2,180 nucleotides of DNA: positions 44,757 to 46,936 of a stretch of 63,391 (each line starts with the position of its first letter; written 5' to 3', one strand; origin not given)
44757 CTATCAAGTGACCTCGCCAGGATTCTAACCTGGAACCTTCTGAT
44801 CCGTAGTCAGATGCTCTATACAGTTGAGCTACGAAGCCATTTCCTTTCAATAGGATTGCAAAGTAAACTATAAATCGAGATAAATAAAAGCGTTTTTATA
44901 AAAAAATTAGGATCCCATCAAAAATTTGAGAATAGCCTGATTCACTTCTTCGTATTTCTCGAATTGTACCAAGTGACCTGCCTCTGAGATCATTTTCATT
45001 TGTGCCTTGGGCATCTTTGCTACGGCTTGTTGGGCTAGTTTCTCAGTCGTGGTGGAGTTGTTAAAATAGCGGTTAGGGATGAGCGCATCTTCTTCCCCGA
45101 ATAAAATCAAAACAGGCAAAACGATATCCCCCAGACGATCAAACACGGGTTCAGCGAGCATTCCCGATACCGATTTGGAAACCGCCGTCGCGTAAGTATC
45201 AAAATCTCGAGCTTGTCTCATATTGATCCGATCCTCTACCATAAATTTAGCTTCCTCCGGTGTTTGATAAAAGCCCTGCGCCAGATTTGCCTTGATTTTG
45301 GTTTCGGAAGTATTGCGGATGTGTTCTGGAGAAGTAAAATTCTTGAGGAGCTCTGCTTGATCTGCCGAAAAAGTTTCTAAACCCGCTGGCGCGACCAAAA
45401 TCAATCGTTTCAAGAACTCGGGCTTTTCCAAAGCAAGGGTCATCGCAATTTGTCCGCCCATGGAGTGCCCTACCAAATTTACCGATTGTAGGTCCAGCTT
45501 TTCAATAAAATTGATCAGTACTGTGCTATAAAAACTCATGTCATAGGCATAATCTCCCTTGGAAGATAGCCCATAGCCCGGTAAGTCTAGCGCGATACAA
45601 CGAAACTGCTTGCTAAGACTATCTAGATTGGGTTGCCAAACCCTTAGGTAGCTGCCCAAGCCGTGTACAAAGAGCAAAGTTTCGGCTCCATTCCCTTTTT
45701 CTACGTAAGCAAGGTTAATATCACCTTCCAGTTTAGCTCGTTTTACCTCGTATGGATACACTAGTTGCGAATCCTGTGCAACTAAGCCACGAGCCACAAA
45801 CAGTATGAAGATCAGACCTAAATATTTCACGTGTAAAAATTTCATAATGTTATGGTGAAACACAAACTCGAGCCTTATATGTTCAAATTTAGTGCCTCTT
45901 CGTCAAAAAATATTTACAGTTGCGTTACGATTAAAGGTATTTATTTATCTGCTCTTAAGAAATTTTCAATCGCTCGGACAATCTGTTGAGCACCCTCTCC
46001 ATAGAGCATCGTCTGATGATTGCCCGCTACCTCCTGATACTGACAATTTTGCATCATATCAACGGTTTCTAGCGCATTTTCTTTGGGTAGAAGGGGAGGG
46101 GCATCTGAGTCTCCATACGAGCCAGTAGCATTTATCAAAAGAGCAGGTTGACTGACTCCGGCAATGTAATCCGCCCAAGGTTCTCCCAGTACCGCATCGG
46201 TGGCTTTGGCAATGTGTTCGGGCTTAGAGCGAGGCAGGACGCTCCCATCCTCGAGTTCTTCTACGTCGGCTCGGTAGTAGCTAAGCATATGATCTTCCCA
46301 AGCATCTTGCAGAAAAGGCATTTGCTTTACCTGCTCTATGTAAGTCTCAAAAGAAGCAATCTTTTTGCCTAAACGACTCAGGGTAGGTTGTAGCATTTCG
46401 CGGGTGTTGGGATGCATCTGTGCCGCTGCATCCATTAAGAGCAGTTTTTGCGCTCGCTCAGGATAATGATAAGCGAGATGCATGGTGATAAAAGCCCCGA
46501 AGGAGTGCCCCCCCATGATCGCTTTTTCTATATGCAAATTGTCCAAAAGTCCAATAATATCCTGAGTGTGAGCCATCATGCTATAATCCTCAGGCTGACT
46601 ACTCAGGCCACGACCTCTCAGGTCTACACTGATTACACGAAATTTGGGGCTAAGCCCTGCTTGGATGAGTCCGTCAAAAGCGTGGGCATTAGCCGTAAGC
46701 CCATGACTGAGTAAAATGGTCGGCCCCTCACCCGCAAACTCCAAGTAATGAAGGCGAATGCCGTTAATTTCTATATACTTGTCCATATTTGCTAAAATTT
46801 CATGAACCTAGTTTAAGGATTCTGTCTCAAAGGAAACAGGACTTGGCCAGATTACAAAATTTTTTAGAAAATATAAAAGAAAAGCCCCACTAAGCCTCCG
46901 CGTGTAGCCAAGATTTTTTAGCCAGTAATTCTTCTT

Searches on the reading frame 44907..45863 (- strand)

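Call 3: search_protein_families(library=pfam, proteins=[window:44907-45863:-], max_evalue=1)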
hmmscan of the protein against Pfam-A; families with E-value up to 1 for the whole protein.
window:44907-45863:- (318 aa): 25 families
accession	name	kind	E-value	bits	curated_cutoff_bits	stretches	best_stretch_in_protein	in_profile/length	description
PF00561.26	Abhydrolase_1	-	9.8e-31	107.7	25.8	1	62-303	2-244/245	alpha/beta hydrolase fold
PF12697.13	Abhydrolase_6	-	3.1e-25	90.6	26.3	1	63-310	1-217/217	Alpha/beta hydrolase family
PF12146.15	Hydrolase_4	-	1e-18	68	27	1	62-303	6-238/239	Serine aminopeptidase, S33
PF01738.24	DLH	-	4.1e-05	23.7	21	1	245-297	140-186/217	Dienelactone hydrolase family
PF00756.26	Esterase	-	8.3e-05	22.9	22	1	106-160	93-149/251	Putative esterase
PF06821.19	Ser_hydrolase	-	0.00012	22.4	22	1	126-177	55-107/172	Serine hydrolase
PF07819.20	PGAP1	-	0.00072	19.8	24.3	1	124-146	89-114/233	PGAP1-like alpha/beta domain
PF07859.19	Abhydrolase_3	-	0.00098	19.4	25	1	122-213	67-144/210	alpha/beta hydrolase fold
PF00975.26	Thioesterase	-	0.0019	18.9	26.4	1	83-146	23-86/226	Thioesterase domain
PF08538.16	DUF1749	-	0.0021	17.7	24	1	96-312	74-291/299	Protein of unknown function (DUF1749)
PF12695.13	Abhydrolase_5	-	0.0056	16.9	27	1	124-186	55-117/164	Alpha/beta hydrolase family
PF02230.22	Abhydrolase_2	-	0.013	15.8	23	0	123-155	102-134/217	Phospholipase/Carboxylesterase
PF07224.18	Chlorophyllase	-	0.013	14.8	26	1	123-149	113-139/301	Chlorophyllase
PF06028.17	DUF915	-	0.017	15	22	1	110-141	87-118/255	Alpha/beta hydrolase of unknown function (DUF915)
PF20408.4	Abhydrolase_11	-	0.018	15.2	27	0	120-146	68-96/193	Alpha/beta hydrolase domain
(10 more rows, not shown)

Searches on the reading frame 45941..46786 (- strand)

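Call 3: search_protein_families(library=pfam, proteins=[window:45941-46786:-], max_evalue=1)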
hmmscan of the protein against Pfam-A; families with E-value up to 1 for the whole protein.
window:45941-46786:- (281 aa): 8 families
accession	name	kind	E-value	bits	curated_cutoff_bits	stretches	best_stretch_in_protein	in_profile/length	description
PF00561.26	Abhydrolase_1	-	7.2e-19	68.8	25.8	1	22-142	1-120/245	alpha/beta hydrolase fold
PF12697.13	Abhydrolase_6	-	5.7e-13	50.5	26.3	1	24-228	1-176/217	Alpha/beta hydrolase family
PF12146.15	Hydrolase_4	-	2.9e-11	43.6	27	1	23-146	6-137/239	Serine aminopeptidase, S33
PF00975.26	Thioesterase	-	3.5e-06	27.8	26.4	1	24-275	3-224/226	Thioesterase domain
PF03096.20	Ndr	-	0.00033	19.9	23.3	1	28-124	30-136/283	Ndr family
PF10230.15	LIDHydrolase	-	0.0095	16.1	27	1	86-132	83-124/262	Lipid-droplet associated hydrolase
PF02230.22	Abhydrolase_2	-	0.03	14.6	23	1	85-152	103-166/217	Phospholipase/Carboxylesterase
PF03403.19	PAF-AH_p_II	-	0.15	11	20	1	74-131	208-262/372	Platelet-activating factor acetylhydrolase, isoform II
